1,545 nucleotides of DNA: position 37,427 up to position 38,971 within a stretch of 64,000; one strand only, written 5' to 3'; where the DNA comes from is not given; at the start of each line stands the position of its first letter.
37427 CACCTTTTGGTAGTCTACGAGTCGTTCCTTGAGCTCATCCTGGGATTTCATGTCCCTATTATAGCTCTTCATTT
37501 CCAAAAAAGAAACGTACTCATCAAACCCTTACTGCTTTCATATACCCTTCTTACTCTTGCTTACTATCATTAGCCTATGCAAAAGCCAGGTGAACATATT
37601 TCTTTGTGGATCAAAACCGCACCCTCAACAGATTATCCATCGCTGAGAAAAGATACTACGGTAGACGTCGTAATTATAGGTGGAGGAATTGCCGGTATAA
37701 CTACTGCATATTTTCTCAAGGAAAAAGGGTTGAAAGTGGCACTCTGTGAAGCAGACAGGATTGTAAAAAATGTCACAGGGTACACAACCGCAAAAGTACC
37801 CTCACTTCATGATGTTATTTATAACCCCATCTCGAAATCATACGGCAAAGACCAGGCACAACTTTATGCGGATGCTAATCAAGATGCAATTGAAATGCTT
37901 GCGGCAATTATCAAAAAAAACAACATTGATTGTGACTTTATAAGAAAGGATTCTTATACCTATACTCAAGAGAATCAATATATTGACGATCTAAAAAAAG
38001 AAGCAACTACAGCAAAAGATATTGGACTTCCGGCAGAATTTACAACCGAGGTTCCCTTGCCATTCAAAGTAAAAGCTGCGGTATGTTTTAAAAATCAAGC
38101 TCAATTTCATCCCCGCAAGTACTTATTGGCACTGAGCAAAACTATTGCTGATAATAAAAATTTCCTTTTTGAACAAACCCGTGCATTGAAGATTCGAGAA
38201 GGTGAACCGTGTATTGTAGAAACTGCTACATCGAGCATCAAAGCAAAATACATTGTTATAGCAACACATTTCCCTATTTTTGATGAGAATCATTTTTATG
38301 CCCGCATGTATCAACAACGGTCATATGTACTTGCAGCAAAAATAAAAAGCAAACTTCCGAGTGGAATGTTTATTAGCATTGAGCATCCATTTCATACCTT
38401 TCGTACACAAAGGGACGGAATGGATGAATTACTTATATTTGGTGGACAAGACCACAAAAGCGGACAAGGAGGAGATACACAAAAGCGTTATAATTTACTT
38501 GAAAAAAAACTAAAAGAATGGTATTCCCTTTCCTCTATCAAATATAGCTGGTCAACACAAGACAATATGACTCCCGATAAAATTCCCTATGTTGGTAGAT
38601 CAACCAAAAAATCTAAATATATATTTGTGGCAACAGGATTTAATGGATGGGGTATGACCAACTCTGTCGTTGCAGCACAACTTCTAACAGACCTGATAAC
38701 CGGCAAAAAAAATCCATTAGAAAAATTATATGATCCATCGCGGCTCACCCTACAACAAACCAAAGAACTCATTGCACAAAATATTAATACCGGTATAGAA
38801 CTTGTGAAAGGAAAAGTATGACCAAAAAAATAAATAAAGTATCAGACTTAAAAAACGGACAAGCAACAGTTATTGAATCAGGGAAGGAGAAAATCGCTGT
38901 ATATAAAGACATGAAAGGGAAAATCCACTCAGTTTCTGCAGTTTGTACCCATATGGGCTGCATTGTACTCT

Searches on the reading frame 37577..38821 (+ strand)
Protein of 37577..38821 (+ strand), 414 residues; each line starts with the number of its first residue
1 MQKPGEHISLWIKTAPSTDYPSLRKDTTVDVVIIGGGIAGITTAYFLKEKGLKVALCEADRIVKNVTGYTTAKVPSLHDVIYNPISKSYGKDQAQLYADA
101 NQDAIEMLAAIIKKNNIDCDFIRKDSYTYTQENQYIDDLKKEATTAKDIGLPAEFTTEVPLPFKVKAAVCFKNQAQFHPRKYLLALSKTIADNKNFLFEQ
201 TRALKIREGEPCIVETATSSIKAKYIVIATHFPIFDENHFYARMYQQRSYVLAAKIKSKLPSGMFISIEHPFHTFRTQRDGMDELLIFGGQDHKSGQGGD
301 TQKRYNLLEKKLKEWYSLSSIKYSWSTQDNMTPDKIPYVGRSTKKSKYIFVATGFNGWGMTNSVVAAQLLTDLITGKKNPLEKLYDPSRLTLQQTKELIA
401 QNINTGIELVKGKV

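Call 11: search_protein_families(library=pfam, proteins=[window:37577-38821:+], max_evalue=0.0001)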
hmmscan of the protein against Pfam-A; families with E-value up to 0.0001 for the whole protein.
window:37577-38821:+ (414 aa): 6 families
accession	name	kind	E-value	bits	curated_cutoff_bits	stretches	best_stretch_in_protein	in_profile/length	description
PF01266.30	DAO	-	2.3e-45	156.1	27.9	1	30-373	1-353/353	FAD dependent oxidoreductase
PF07992.20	Pyr_redox_2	-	1.1e-07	32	26.1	1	30-134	2-58/291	Pyridine nucleotide-disulphide oxidoreductase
PF00890.30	FAD_binding_2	-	8.5e-07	28.9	20.4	1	30-60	1-31/414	FAD binding domain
PF13450.12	NAD_binding_8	-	5.1e-06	27.1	21.9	1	33-60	1-28/68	NAD(P)-binding Rossmann-like domain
PF01946.23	Thi4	-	2.9e-05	23.9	26.2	1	26-59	15-49/235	Thi4 family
PF01134.28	GIDA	-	3.8e-05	23.4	22.1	0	30-94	1-52/391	Glucose inhibited division protein A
